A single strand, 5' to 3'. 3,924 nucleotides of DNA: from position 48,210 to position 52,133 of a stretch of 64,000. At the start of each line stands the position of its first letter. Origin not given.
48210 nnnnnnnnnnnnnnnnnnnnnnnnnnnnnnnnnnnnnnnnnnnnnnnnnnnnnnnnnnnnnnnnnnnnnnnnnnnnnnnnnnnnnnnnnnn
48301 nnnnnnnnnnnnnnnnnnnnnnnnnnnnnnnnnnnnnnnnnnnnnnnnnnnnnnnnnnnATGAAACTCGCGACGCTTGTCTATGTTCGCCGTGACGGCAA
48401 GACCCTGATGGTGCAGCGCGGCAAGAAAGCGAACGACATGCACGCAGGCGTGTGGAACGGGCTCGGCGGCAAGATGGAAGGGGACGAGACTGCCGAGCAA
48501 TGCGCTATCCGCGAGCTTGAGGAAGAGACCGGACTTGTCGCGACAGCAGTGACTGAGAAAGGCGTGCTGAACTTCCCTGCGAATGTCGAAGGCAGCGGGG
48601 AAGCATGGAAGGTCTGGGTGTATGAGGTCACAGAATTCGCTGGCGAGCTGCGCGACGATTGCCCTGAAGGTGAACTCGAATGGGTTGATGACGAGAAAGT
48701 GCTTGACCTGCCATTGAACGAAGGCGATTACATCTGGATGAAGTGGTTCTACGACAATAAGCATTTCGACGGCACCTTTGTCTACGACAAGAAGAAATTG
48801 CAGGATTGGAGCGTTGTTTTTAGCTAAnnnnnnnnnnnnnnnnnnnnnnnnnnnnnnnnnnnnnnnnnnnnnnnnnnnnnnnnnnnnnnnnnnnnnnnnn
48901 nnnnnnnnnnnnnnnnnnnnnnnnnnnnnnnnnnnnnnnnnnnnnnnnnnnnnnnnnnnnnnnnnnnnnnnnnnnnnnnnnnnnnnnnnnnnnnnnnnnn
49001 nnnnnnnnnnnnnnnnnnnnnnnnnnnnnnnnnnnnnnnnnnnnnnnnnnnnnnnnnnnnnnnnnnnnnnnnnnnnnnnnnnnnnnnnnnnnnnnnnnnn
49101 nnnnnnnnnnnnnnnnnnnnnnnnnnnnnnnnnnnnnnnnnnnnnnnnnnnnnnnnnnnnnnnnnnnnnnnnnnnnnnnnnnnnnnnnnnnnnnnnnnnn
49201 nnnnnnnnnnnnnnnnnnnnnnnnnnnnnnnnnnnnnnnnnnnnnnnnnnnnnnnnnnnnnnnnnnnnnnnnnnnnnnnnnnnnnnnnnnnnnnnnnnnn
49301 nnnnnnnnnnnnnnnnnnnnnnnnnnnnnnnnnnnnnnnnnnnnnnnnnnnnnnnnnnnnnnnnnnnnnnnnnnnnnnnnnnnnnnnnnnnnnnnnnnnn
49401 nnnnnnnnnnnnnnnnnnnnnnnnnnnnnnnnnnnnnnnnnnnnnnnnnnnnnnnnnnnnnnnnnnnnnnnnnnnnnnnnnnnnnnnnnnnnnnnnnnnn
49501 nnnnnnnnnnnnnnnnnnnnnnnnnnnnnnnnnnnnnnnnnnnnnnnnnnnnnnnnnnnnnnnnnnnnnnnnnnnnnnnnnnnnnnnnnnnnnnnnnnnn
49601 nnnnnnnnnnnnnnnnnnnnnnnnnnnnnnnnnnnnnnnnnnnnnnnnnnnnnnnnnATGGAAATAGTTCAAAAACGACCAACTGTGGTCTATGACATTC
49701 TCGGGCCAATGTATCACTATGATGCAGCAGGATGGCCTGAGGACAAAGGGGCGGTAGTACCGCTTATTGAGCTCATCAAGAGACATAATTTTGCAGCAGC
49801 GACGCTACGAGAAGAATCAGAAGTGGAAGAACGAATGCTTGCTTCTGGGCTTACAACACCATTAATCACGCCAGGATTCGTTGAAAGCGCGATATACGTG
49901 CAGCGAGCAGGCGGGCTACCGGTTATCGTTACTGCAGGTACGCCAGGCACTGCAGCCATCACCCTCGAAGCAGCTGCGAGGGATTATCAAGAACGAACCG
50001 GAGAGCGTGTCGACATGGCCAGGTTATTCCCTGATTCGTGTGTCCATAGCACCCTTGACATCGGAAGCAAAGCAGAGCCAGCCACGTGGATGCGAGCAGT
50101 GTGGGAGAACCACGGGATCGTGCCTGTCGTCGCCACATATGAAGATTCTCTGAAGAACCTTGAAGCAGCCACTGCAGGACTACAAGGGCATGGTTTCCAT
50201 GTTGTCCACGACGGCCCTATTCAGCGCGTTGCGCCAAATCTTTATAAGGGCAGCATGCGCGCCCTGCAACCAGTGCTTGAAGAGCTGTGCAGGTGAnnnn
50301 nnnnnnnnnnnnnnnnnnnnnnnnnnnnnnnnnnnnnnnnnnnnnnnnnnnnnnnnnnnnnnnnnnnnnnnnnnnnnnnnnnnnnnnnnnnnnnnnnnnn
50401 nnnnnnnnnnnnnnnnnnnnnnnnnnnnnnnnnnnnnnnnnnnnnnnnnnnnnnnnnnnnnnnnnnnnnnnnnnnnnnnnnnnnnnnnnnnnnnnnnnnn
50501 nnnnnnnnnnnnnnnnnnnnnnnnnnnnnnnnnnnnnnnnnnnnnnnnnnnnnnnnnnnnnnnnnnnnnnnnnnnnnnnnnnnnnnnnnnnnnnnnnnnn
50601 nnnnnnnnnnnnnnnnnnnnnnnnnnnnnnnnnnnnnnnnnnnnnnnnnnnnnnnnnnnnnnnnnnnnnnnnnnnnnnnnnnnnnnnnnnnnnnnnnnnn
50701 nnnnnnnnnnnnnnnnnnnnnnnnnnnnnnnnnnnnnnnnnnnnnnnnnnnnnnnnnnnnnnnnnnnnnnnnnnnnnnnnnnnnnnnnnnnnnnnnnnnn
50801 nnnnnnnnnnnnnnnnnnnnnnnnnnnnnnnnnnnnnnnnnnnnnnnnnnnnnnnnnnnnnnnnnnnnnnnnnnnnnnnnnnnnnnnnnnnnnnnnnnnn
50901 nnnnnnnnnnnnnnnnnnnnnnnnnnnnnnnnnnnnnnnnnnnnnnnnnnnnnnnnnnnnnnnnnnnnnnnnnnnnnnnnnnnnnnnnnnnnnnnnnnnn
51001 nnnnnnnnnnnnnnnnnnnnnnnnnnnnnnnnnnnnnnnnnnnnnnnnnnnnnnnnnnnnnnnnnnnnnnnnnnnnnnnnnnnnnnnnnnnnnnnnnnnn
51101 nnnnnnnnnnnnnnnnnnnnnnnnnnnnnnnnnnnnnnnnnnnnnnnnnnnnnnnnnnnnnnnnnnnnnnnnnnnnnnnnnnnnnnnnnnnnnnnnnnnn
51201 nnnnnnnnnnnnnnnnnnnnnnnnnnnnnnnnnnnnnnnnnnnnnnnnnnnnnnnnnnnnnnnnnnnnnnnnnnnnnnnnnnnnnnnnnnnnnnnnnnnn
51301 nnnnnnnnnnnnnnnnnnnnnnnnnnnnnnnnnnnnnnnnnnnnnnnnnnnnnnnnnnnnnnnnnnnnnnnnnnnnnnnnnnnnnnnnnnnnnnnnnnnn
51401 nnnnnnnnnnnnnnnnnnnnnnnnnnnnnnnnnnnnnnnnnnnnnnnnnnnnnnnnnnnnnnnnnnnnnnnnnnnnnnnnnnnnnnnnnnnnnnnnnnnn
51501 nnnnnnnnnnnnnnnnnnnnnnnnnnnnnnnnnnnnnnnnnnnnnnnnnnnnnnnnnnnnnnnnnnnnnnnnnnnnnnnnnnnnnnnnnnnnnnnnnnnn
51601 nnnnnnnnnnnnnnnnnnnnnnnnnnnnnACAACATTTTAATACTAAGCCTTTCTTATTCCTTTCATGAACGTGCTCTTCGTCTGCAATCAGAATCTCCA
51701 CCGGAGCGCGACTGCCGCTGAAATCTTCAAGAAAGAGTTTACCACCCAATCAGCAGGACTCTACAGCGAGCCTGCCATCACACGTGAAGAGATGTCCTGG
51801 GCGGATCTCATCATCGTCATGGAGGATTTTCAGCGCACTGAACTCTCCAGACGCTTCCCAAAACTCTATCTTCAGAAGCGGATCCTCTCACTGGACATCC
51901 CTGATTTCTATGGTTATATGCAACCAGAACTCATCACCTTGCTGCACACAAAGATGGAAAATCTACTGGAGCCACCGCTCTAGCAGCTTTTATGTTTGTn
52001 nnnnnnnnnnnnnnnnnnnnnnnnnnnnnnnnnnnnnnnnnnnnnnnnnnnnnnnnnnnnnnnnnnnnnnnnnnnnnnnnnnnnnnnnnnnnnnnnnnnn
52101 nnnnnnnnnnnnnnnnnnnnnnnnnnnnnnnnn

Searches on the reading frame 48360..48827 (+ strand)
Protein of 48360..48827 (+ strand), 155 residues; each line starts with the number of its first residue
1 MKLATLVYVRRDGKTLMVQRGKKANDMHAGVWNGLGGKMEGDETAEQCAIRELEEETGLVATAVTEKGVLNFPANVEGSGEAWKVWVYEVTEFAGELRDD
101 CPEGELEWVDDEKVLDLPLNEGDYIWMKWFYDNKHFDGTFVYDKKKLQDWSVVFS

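Call 5: search_protein_families(library=pfam, proteins=[window:48360-48827:+], max_evalue=0.1)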
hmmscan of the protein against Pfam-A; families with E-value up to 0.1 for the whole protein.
window:48360-48827:+ (155 aa): 2 families
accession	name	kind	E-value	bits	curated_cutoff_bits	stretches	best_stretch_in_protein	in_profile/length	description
PF00293.34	NUDIX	-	1.4e-18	67.6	21.1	1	4-130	5-134/134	NUDIX domain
PF14815.12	NUDIX_4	-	7.5e-06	26.2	35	1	6-119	3-103/113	NUDIX domain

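Call 6: search_protein_families(library=padloc, proteins=[window:48360-48827:+], max_evalue=0.1)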
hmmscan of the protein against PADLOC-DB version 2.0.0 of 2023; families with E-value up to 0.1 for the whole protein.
window:48360-48827:+ (155 aa): 1 family
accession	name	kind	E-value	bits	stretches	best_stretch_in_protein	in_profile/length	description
PDLC04899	PDC-S07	-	1.4e-11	42.1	1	9-130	14-128/135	-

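Call 7: search_protein_families(library=ncbifam, proteins=[window:48360-48827:+], max_evalue=0.01)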
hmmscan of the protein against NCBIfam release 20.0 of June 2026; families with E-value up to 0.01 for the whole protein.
window:48360-48827:+ (155 aa): 19 families
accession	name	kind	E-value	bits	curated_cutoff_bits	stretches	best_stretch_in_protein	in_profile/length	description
NF007834.0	PRK10546.1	equivalog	5.3e-15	55.4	156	1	9-132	11-127/135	pyrimidine (deoxy)nucleoside triphosphate diphosphatase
NF006530.0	PRK08999.1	equivalog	2e-12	46.8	245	1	4-122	9-120/315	Nudix family hydrolase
NF008044.0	PRK10776.1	equivalog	7.7e-09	35.5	148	1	22-96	22-93/130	8-oxo-dGTP diphosphatase MutT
TIGR00586.1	mutt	equivalog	1.1e-07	31.9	97.9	1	11-65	14-67/129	8-oxo-dGTP diphosphatase MutT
NF006961.0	PRK09438.1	equivalog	8.2e-07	28.6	103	1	10-63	17-65/151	dihydroneopterin triphosphate diphosphatase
NF041652.1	Nud_hyd_Dein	equivalog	1.6e-05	25.1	200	1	4-65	16-78/152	Nudix hydrolase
NF011922.0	PRK15393.1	equivalog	3.2e-05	23.6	152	1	4-72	40-109/182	NUDIX hydrolase YfcD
NF001299.0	PRK00241.1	equivalog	9.2e-05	22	158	1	6-62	139-191/263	NAD(+) diphosphatase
TIGR02705.1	nudix_YtkD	equivalog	0.00016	21.3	154.4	1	36-63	51-78/156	RNA deprotection pyrophosphohydrolase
NF003787.0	PRK05379.1-4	equivalog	0.00036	19.6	449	1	10-62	216-265/346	bifunctional nicotinamide-nucleotide adenylyltransferase/Nudix hydroxylase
NF003788.0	PRK05379.1-5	equivalog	0.00037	19.9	354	1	9-70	220-278/351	bifunctional nicotinamide-nucleotide adenylyltransferase/Nudix hydroxylase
NF001938.0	PRK00714.1-5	equivalog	0.00046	19.6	116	1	7-64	19-79/172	RNA pyrophosphohydrolase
NF003785.0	PRK05379.1-1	equivalog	0.00068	18.9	418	1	12-60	213-258/347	bifunctional nicotinamide-nucleotide adenylyltransferase/Nudix hydroxylase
NF008003.0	PRK10729.1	equivalog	0.0007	18.9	248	1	33-91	93-149/210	ADP-ribose diphosphatase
NF003790.0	PRK05379.2-2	equivalog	0.00099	18.3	403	1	7-65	222-277/354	bifunctional nicotinamide mononucleotide adenylyltransferase/ADP-ribose pyrophosphatase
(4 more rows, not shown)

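Call 22: search_solved_structures(query=window:48360-48827:+, max_evalue=0.001)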
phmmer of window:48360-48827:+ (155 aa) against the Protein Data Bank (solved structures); distinct sequences matched with E-value up to 0.001: 38.
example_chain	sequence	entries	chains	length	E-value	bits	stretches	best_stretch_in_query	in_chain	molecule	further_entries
5otn_A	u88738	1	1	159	1.3e-14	57.6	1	2-142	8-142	Nudix (Nucleoside diphosphate linked moiety X)-type motif 1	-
3fk9_A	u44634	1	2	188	1.7e-14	57.3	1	29-143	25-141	Mutator MutT protein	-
5hzx_A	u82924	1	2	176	1.9e-14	57.1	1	2-142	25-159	Nudix (Nucleoside diphosphate linked moiety X)-type motif 1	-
2rrk_A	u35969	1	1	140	3.8e-12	49.6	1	7-127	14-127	CTP pyrophosphohydrolase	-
5ws7_A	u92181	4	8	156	3.8e-10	43.1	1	3-143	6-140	7,8-dihydro-8-oxoguanine triphosphatase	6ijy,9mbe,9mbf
2b06_A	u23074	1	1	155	5.8e-10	42.5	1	28-150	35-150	MutT/nudix family protein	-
9xri_A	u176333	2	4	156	9e-10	41.9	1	3-143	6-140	Oxidized purine nucleoside triphosphate hydrolase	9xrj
5mze_A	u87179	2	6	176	9.5e-10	41.8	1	3-143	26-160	7,8-dihydro-8-oxoguanine triphosphatase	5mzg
6ehh_A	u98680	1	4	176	1.8e-09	40.9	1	3-143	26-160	7,8-dihydro-8-oxoguanine triphosphatase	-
5ghi_A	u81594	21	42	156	2.7e-09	40.4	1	3-143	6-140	7,8-dihydro-8-oxoguanine triphosphatase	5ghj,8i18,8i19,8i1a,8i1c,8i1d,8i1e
6jvo_A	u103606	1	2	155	2.7e-09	40.4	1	3-143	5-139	7,8-dihydro-8-oxoguanine triphosphatase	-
1iry_A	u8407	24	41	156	2.7e-09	40.3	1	3-143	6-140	hMTH1 | 7,8-dihydro-8-oxoguanine triphosphatase | Oxidized purine nucleoside triphosphate hydrolase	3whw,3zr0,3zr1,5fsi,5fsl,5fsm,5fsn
7n03_A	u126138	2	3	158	2.9e-09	40.3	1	3-143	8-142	7,8-dihydro-8-oxoguanine triphosphatase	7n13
4c9w_A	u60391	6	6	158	2.9e-09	40.3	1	3-143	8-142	7,8-DIHYDRO-8-OXOGUANINE TRIPHOSPHATASE | Isoform p26 of Oxidized purine nucleoside triphosphate hydrolase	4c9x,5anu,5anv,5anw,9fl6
4n1u_A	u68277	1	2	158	2.9e-09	40.3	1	3-143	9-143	7,8-dihydro-8-oxoguanine triphosphatase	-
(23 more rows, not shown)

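Call 40: find_related_loci(query=window:48360-48827:+, collection=metagenome_contigs, flank=6000)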
Query window:48360-48827:+ (155 aa) in metagenome_contigs; peptide patterns used: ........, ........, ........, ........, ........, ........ (x = any residue, [..] = any of these).
84 stretches matched a pattern, but none encodes a relative of the query by tblastn (E <= 1e-3).

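Call 80: find_related_loci(query=A5, collection=metagenome_contigs, flank=4000)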
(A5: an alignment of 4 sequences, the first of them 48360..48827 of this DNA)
Query A5 (155 aa) in metagenome_contigs; peptide patterns used: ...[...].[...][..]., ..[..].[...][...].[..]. (x = any residue, [..] = any of these).
441 stretches matched a pattern; 309 encode a relative of the query (tblastn E <= 1e-3); the best 80 are kept; 80 distinct loci.
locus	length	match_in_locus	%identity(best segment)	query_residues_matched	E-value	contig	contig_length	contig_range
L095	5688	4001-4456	55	1-155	2e-49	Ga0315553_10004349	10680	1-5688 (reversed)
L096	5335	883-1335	56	1-154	2e-47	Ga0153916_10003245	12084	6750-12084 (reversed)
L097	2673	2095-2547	56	1-154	6e-47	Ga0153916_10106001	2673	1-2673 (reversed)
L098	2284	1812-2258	51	3-154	2e-47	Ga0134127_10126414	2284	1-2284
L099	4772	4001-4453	50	1-154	8e-47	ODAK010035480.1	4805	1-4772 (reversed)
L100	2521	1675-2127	53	1-154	7e-47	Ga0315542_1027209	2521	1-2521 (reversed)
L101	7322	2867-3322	54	1-154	8e-47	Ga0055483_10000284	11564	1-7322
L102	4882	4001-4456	54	1-154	8e-47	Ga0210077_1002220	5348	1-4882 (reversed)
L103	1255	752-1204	52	1-154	4e-48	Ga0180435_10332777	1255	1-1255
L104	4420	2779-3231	54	1-154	2e-46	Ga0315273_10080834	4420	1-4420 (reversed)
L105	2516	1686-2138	54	1-154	2e-46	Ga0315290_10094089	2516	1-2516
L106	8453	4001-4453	49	1-154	2e-46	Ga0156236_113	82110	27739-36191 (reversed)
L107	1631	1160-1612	55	1-154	3e-47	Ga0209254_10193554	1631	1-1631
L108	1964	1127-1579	49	1-154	6e-47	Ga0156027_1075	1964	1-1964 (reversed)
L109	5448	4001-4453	52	1-154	6e-46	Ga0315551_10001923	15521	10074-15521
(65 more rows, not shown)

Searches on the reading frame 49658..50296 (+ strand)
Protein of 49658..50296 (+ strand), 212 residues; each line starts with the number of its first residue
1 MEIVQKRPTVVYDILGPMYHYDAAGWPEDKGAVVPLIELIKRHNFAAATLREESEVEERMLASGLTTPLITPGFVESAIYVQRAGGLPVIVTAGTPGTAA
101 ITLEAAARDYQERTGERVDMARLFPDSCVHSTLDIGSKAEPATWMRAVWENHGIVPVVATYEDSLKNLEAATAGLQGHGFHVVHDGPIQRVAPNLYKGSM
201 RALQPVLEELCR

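Call 7: search_protein_families(library=ncbifam, proteins=[window:49658-50296:+], max_evalue=0.01)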
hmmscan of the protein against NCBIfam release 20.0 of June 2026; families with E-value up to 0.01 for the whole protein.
window:49658-50296:+ (212 aa): 0 families

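Call 52: search_protein_families(library=pfam, proteins=[window:49658-50296:+], max_evalue=0.1)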
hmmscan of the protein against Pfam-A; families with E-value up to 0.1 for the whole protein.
window:49658-50296:+ (212 aa): 1 family
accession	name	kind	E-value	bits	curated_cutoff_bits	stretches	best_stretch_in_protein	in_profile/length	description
PF25146.1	GH3_N_vert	-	0.052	14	34.1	0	89-140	10-62/68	Vertebrate GH3, N-terminal domain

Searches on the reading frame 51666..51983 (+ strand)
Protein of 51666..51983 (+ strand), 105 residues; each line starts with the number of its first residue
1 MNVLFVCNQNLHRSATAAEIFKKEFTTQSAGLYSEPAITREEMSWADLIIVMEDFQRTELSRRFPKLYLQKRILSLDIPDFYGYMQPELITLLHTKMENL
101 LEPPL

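Call 52: search_protein_families(library=pfam, proteins=[window:51666-51983:+], max_evalue=0.1)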
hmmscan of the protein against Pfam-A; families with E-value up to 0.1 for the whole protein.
window:51666-51983:+ (105 aa): 2 families
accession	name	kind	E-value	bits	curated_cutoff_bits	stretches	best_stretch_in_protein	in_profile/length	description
PF01451.26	LMWPc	-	7.5e-06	26.6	23.2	1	3-29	1-27/144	Low molecular weight phosphotyrosine protein phosphatase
PF02302.22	PTS_IIB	-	0.0036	18.4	23.6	1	2-88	1-85/90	PTS system, Lactose/Cellobiose specific IIB subunit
